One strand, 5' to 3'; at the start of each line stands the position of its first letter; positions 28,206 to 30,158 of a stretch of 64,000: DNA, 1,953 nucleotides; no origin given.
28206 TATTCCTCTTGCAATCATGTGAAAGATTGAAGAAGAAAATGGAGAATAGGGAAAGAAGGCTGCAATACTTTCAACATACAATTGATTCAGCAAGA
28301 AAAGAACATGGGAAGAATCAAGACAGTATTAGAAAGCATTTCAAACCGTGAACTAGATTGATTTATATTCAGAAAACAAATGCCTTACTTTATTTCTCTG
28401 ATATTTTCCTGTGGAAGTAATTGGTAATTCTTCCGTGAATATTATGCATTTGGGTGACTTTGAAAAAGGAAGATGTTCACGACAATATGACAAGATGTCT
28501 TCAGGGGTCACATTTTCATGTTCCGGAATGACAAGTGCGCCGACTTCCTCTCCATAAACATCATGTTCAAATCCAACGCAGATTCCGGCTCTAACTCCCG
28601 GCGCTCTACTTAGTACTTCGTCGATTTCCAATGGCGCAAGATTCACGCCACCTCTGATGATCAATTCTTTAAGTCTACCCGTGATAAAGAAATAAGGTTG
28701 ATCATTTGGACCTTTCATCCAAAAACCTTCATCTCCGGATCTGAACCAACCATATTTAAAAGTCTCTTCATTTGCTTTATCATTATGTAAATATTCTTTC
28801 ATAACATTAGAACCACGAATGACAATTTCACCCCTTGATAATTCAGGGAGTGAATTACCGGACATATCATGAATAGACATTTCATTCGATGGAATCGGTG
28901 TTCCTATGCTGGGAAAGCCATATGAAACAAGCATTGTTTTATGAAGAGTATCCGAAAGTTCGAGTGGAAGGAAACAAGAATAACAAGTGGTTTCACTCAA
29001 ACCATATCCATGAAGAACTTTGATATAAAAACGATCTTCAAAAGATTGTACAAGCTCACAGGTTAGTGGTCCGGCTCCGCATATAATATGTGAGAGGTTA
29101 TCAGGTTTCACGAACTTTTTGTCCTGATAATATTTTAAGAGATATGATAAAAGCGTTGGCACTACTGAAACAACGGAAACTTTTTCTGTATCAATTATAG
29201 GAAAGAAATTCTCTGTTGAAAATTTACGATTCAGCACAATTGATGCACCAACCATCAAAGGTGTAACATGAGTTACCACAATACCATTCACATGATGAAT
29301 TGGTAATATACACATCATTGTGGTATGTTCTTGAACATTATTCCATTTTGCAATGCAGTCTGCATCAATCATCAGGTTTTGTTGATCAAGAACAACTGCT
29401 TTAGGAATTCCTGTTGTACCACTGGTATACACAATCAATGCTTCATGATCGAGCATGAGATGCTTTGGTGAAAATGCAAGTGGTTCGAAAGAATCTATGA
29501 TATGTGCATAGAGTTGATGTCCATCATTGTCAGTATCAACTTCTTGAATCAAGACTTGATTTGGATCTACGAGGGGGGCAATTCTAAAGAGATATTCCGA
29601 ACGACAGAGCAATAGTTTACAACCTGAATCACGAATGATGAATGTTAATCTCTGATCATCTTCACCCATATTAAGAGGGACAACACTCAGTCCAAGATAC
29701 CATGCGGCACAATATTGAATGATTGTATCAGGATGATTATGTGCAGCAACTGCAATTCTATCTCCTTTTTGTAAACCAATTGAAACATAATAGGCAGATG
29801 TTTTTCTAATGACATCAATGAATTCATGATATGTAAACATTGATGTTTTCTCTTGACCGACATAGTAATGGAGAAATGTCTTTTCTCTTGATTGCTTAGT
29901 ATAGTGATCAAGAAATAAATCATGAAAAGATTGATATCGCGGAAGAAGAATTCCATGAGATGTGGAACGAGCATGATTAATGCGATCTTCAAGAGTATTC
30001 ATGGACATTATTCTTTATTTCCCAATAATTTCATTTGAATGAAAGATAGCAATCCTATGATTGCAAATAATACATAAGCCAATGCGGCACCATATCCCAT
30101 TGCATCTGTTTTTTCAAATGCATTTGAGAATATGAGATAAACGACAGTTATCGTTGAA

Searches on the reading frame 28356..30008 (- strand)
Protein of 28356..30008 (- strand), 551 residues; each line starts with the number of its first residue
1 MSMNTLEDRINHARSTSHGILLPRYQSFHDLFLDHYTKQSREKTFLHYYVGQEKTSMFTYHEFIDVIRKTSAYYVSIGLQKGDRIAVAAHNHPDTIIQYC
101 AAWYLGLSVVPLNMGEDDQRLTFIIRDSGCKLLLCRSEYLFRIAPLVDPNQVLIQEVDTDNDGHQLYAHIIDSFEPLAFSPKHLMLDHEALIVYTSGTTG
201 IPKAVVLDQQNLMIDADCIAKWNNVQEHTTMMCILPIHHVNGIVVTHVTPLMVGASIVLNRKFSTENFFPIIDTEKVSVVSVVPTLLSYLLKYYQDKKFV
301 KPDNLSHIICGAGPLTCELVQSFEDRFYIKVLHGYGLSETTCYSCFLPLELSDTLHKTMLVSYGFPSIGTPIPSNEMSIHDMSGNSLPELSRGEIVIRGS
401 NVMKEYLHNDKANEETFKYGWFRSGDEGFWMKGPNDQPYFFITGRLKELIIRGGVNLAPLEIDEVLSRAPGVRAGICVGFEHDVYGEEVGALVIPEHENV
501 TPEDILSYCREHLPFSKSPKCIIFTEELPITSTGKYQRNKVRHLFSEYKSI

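Call 70: search_protein_families(library=pfam, proteins=[window:28356-30008:-], max_evalue=0.00001)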
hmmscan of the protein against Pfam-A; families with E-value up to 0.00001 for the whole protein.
window:28356-30008:- (551 aa): 2 families
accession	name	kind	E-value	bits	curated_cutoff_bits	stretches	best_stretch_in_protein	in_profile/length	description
PF00501.34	AMP-binding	-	3.7e-68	230.5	29.9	1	36-407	4-384/384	AMP-binding enzyme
PF13193.12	AMP-binding_C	-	1.6e-10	42.2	24.5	1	461-535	1-76/76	AMP-binding enzyme C-terminal domain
